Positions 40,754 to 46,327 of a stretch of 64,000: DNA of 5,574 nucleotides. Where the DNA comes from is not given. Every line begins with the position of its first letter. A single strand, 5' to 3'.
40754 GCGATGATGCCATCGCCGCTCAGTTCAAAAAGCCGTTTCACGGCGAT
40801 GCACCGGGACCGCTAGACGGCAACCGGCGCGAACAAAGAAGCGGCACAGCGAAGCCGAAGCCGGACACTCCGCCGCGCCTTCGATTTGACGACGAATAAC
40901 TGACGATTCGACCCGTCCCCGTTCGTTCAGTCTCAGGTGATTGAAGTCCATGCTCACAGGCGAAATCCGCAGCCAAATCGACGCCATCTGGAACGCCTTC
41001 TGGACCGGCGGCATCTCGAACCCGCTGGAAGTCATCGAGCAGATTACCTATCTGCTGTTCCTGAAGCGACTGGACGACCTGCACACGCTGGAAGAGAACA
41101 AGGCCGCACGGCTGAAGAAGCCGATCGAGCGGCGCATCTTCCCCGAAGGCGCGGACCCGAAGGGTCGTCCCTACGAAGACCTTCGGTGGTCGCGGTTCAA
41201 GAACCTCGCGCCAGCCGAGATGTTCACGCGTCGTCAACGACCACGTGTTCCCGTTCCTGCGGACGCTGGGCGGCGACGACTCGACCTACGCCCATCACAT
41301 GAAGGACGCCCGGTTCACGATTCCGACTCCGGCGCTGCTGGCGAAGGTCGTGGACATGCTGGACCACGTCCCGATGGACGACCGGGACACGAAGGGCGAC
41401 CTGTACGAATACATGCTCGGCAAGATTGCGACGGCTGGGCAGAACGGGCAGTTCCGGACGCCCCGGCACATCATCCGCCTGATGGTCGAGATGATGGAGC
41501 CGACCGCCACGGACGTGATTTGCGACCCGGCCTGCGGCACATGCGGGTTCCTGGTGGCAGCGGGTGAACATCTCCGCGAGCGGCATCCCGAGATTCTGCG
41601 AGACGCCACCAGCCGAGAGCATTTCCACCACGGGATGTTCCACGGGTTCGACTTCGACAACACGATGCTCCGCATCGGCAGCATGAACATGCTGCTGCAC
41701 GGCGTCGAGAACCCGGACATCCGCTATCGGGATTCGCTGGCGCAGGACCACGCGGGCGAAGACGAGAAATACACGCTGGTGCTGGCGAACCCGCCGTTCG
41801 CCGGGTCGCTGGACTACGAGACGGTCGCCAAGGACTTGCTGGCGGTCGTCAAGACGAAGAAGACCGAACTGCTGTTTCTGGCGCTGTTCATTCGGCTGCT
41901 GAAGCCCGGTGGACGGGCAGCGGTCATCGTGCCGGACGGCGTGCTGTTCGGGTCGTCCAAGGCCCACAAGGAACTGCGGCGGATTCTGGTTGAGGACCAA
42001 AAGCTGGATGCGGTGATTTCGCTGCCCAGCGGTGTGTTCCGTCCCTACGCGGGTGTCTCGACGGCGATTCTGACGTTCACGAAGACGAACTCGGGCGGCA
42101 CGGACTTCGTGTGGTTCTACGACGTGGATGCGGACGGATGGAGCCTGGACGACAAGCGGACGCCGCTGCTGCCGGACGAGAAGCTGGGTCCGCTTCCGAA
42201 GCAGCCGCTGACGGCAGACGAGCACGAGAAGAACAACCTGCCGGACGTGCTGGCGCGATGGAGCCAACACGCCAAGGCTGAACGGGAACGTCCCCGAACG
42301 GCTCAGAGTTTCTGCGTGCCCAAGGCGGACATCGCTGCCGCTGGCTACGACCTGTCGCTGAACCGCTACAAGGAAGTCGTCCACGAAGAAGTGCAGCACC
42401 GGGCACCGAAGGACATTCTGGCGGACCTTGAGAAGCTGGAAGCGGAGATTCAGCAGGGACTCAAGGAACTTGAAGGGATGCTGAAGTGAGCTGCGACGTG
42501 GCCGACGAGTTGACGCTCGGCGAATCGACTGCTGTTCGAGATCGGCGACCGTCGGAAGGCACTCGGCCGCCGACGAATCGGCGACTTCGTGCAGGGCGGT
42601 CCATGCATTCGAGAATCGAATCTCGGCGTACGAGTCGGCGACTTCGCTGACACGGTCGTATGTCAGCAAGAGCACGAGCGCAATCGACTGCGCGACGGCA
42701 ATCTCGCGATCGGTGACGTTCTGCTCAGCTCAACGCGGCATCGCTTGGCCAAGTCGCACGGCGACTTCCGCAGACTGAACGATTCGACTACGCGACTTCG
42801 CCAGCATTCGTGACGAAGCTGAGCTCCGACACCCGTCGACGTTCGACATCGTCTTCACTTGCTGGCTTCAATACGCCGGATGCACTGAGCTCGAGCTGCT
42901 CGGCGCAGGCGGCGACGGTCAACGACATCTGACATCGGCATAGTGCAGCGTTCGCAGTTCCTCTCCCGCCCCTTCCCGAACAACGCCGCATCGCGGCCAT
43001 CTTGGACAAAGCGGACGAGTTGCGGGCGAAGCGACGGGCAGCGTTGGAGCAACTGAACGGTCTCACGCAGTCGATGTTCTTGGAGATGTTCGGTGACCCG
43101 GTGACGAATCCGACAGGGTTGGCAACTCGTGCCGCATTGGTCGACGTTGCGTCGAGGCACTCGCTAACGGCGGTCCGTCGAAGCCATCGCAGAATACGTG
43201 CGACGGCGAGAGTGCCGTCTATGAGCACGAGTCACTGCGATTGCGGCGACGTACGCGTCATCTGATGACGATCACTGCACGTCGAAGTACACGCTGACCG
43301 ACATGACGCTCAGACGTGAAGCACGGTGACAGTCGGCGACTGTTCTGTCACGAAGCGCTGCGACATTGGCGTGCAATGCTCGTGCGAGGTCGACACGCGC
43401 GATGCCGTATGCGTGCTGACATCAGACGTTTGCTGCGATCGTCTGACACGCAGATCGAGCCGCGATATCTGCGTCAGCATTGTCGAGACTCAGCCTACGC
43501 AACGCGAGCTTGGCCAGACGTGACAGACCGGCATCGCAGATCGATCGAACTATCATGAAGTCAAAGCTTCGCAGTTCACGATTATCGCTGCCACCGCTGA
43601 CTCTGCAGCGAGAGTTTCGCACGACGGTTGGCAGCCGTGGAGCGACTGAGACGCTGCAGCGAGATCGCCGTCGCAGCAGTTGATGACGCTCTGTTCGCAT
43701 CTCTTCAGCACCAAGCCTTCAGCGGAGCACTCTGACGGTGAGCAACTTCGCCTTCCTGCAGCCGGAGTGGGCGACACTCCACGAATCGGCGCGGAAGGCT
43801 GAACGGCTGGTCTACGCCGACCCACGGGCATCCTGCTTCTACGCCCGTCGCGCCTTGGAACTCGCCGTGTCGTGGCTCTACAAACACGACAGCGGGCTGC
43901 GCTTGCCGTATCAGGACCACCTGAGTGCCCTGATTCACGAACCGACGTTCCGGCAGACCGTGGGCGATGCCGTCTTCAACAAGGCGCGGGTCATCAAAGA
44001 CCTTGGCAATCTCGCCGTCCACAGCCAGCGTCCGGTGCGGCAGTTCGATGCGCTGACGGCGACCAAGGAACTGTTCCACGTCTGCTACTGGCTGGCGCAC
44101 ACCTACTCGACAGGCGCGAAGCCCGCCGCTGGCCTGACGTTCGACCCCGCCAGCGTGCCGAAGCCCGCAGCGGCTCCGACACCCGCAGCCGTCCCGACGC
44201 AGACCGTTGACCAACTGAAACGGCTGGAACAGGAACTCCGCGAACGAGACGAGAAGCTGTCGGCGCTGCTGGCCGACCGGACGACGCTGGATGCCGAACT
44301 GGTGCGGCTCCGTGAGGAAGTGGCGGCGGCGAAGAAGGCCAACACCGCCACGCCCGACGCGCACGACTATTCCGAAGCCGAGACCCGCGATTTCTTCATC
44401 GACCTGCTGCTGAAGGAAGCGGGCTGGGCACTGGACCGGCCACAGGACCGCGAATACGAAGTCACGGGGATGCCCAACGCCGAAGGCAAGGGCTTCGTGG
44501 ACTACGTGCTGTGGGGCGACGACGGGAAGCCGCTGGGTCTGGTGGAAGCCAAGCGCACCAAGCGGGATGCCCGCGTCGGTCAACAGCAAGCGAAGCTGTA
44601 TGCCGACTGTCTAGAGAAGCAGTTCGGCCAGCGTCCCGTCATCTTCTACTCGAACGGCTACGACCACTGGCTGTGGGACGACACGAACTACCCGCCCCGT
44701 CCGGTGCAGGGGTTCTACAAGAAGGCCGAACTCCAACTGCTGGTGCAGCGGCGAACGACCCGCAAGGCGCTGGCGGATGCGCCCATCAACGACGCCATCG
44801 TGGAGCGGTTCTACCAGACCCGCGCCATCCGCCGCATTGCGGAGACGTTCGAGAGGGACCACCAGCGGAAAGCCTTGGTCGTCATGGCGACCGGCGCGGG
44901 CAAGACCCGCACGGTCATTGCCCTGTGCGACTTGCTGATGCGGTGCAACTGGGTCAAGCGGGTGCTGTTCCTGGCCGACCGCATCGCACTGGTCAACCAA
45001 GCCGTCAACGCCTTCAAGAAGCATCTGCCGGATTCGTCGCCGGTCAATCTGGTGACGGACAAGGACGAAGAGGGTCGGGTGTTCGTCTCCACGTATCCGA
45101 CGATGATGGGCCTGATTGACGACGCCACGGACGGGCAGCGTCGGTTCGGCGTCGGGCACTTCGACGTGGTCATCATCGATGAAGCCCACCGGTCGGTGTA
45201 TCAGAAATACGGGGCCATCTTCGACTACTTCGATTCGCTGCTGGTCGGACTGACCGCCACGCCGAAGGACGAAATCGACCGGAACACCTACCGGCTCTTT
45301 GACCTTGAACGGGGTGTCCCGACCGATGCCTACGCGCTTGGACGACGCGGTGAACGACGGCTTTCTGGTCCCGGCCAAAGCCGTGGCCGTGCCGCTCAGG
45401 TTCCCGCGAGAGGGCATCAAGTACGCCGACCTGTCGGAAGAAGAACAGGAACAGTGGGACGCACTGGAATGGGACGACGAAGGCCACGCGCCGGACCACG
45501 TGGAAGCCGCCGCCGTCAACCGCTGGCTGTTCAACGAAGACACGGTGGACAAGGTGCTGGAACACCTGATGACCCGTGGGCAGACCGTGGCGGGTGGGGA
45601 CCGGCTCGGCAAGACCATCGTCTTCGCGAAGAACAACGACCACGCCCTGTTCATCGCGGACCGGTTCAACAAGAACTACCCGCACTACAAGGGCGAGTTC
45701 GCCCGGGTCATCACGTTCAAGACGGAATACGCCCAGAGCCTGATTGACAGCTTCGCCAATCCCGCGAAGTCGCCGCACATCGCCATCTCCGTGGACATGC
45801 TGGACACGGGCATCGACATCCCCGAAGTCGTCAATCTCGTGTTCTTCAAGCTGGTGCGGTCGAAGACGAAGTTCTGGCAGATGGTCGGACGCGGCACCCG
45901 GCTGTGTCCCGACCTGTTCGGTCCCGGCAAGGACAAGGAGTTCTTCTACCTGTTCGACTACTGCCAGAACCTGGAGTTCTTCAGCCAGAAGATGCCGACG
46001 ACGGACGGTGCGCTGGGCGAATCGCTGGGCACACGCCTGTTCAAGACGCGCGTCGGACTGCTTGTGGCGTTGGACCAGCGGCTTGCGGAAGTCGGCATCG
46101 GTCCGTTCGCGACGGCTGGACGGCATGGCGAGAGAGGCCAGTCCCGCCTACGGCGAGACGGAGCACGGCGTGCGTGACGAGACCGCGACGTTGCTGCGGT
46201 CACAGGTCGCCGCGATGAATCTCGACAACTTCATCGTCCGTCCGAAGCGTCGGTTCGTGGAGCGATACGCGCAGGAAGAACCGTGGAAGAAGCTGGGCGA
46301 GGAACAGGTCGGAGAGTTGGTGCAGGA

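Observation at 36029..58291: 22-kb island integrated in tRNA-Pro(CGG), flanked by perfect 49-bp repeats, with no integrase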

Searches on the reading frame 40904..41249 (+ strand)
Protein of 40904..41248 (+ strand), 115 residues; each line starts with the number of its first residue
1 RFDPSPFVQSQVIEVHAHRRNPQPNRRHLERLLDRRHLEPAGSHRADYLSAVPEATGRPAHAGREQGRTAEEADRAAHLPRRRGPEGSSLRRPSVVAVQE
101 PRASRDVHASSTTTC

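Call 90: search_solved_structures(query=window:40904-41248:+, max_evalue=0.01)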
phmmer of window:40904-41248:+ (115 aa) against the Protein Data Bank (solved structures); distinct sequences matched with E-value up to 0.01: 0.

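Call 91: search_solved_structures(query=window:40941-41249:+, max_evalue=0.01)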
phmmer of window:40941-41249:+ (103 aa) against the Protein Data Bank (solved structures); distinct sequences matched with E-value up to 0.01: 0.

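Call 93: search_protein_families(library=pfam, proteins=[window:40904-41248:+, window:40941-41249:+], max_evalue=0.01)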
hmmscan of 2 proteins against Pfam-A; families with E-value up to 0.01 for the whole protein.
window:40904-41248:+ (115 aa): 0 families

window:40941-41249:+ (103 aa): 1 family
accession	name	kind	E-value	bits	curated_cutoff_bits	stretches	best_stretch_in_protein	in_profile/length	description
PF12161.14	HsdM_N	-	3.4e-13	50.8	24.5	1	9-90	1-81/135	HsdM N-terminal domain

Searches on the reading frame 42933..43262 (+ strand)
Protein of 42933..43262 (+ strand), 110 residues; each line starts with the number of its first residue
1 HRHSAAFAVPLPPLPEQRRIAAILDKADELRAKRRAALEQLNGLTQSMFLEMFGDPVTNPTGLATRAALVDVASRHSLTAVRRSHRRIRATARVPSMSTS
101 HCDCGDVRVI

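Call 93: search_protein_families(library=pfam, proteins=[window:42933-43262:+], max_evalue=0.01)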
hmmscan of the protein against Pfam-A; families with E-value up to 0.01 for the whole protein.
window:42933-43262:+ (110 aa): 1 family
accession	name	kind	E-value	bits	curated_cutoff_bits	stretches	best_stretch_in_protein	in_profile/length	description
PF01420.25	Methylase_S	-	0.00012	22.7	22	1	7-40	132-168/168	Type I restriction modification DNA specificity domain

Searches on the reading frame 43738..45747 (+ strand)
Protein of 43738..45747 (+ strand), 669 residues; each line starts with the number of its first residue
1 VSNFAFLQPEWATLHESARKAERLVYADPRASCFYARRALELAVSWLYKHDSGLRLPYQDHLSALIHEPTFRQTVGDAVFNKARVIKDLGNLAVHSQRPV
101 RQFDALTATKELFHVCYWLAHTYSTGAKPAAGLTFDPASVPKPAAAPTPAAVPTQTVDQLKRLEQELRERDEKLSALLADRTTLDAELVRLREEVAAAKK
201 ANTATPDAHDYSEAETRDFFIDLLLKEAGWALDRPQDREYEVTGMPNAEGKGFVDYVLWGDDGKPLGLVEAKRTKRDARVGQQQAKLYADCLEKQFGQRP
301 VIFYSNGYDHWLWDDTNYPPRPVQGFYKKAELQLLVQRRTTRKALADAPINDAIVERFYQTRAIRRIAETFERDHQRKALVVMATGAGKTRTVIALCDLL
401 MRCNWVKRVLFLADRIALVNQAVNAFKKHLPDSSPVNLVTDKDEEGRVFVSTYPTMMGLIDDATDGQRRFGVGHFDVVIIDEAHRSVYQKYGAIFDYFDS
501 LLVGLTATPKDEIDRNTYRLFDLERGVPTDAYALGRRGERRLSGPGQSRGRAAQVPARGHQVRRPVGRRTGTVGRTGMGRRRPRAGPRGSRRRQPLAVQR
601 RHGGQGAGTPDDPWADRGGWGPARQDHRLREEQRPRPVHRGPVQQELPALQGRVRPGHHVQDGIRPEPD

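Call 8: search_protein_families(library=pfam, proteins=[window:43738-45747:+], max_evalue=0.01)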
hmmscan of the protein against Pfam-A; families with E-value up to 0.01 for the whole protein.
window:43738-45747:+ (669 aa): 7 families
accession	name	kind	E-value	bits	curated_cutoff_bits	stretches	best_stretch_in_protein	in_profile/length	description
PF04851.21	ResIII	-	1.2e-36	126.5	22.5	1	357-510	5-163/164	Type III restriction enzyme, res subunit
PF18766.7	SWI2_SNF2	-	9.9e-16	58.5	26.7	1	359-522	1-168/221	SWI2/SNF2 ATPase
PF00270.35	DEAD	-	2.7e-12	47.2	26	1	360-514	4-165/167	DEAD/DEAH box helicase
PF13643.11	DUF4145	-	1.8e-10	41.2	23.1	1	20-110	2-85/88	Domain of unknown function (DUF4145)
PF04313.20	HSDR_N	-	8.1e-10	39.3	25.1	1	241-320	119-197/198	Type I restriction enzyme R protein N terminus (HSDR_N)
PF13588.12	HSDR_N_2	-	0.0012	19.3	25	1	213-314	2-95/110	Type I restriction enzyme R protein N terminus (HSDR_N)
PF12325.13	TMF_TATA_bd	-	0.0016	19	29.1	1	158-205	19-66/115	TATA element modulatory factor 1 TATA binding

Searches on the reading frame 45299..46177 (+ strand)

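Call 93: search_protein_families(library=pfam, proteins=[window:45299-46177:+], max_evalue=0.01)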
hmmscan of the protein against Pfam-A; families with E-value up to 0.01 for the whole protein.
window:45299-46177:+ (292 aa): 1 family
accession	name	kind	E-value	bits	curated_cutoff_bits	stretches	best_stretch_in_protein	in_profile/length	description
PF00271.37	Helicase_C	-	1.6e-07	32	23.5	1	103-201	15-108/110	Helicase conserved C-terminal domain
